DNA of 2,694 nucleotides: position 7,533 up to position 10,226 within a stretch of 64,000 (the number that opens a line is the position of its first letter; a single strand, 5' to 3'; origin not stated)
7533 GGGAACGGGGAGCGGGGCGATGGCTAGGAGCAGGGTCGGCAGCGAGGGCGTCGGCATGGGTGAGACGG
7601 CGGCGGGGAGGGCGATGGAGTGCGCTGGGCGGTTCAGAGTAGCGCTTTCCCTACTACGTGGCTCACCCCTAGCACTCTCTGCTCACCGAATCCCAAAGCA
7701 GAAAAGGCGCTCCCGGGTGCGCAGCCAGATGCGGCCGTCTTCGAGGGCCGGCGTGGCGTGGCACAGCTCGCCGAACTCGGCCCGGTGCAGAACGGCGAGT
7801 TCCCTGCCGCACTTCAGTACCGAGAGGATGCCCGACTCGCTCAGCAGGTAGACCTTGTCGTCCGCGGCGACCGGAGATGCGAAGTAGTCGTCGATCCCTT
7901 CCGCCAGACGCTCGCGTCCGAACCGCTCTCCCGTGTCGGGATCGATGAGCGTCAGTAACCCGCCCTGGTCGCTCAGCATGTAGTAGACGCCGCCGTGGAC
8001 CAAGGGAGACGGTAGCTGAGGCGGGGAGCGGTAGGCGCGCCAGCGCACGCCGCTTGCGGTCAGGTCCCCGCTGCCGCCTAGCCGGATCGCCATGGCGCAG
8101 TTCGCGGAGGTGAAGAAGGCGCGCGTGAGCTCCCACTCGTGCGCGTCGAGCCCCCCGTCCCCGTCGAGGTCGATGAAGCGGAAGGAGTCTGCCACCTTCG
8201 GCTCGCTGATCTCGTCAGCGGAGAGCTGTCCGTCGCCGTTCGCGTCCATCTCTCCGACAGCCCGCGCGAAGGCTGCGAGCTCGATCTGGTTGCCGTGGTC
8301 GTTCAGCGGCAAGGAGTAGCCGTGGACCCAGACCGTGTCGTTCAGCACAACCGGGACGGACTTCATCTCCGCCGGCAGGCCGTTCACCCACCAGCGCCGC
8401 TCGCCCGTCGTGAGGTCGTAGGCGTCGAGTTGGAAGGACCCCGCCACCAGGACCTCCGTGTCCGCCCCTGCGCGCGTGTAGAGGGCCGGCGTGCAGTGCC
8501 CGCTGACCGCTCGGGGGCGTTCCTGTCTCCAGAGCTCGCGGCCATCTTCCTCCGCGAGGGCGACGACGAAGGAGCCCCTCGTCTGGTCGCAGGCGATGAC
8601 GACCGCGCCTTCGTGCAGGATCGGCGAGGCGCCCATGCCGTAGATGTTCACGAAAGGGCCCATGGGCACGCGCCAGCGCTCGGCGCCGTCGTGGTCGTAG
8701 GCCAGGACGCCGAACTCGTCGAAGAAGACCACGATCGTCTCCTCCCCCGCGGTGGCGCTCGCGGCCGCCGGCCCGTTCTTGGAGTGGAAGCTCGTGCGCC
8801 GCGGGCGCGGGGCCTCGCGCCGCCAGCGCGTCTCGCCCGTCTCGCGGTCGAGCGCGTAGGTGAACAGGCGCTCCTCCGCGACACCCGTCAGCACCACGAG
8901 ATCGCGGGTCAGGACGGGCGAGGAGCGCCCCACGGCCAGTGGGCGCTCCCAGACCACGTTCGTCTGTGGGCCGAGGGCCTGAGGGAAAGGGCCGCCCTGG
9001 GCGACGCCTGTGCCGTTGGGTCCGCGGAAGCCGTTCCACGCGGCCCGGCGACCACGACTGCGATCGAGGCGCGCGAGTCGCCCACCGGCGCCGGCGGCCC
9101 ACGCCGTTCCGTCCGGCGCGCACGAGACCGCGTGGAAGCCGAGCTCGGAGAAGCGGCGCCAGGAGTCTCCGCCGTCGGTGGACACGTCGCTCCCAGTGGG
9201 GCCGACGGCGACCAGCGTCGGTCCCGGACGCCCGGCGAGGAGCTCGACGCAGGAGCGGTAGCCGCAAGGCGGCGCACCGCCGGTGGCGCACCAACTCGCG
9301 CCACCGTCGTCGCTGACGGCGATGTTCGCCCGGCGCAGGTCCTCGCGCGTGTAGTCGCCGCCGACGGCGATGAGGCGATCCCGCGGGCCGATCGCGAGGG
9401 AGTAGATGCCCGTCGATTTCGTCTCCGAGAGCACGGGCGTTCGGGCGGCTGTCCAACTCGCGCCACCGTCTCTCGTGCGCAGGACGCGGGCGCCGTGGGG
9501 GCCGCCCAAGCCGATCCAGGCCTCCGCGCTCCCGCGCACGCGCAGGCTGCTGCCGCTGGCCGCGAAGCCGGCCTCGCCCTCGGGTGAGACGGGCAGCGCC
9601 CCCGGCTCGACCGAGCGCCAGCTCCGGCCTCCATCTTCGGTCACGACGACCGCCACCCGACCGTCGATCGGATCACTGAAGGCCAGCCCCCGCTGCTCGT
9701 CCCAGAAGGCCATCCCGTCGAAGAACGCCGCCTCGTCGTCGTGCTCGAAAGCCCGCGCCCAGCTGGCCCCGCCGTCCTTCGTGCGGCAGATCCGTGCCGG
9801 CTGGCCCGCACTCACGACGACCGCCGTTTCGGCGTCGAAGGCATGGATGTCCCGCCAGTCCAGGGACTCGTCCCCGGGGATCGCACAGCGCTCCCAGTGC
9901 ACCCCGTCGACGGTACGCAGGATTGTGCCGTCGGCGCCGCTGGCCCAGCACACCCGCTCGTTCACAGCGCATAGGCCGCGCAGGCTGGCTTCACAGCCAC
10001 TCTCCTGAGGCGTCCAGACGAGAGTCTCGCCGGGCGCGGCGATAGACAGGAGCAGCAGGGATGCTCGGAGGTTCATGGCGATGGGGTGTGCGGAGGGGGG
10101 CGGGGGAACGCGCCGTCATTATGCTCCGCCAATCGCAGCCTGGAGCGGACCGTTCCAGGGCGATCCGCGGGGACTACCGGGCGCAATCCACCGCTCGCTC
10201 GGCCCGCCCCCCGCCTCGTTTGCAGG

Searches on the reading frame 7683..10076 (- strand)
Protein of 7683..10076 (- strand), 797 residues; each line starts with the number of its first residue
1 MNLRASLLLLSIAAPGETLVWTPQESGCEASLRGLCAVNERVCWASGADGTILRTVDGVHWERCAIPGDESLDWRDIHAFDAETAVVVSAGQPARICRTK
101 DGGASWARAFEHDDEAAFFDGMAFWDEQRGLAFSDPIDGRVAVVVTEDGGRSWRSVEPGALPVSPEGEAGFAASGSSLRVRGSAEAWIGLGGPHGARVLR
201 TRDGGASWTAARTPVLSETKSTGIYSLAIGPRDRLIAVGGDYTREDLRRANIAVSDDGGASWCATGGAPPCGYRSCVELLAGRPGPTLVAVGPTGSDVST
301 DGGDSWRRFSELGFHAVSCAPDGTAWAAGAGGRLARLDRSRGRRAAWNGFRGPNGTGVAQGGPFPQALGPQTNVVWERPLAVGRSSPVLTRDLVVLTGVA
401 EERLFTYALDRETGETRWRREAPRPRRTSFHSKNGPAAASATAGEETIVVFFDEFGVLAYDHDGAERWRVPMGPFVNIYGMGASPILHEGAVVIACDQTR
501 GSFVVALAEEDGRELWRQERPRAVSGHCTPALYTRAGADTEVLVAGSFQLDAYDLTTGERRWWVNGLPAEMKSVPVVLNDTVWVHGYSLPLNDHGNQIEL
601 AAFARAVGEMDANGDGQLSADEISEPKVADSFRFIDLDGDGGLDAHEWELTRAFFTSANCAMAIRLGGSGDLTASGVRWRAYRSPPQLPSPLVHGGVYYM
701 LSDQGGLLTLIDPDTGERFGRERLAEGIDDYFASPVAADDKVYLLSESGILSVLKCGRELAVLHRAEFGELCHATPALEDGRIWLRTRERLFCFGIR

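Call 13: search_protein_families(library=pfam, proteins=[window:7683-10076:-], max_evalue=0.001)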
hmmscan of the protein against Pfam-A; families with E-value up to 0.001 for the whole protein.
window:7683-10076:- (797 aa): 9 families
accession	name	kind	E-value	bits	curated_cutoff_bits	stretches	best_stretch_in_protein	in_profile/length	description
PF13360.13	PQQ_2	-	1.1e-26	94.3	27.6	3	407-562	6-142/233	Outer membrane protein assembly factor BamB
PF14870.12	PSII_BNR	-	3.7e-08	33.4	27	1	21-108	9-96/303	Photosynthesis system II assembly factor YCF48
PF13202.12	EF-hand_5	-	5.5e-08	32.4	25.9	1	630-649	3-22/25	EF hand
PF13088.12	BNR_2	-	3.5e-07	30.3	31.4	0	469-538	99-173/277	BNR repeat-like domain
PF02012.26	BNR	-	4.1e-06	26.4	27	0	298-307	2-11/12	BNR/Asp-box repeat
PF00036.39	EF-hand_1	-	1.5e-05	24.7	25.4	0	630-648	4-22/29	EF hand domain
PF15902.12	Sortilin-Vps10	-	3.7e-05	23.2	33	0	58-157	10-113/446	Sortilin, neurotensin receptor 3,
PF01011.28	PQQ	-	6.3e-05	22.3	26.7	0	383-425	538-579/595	Glucose/ethanol/alcohol dehydrogenase, beta-propeller domain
PF13405.12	EF-hand_6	-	0.00031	20.7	25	0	630-648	4-22/30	EF-hand domain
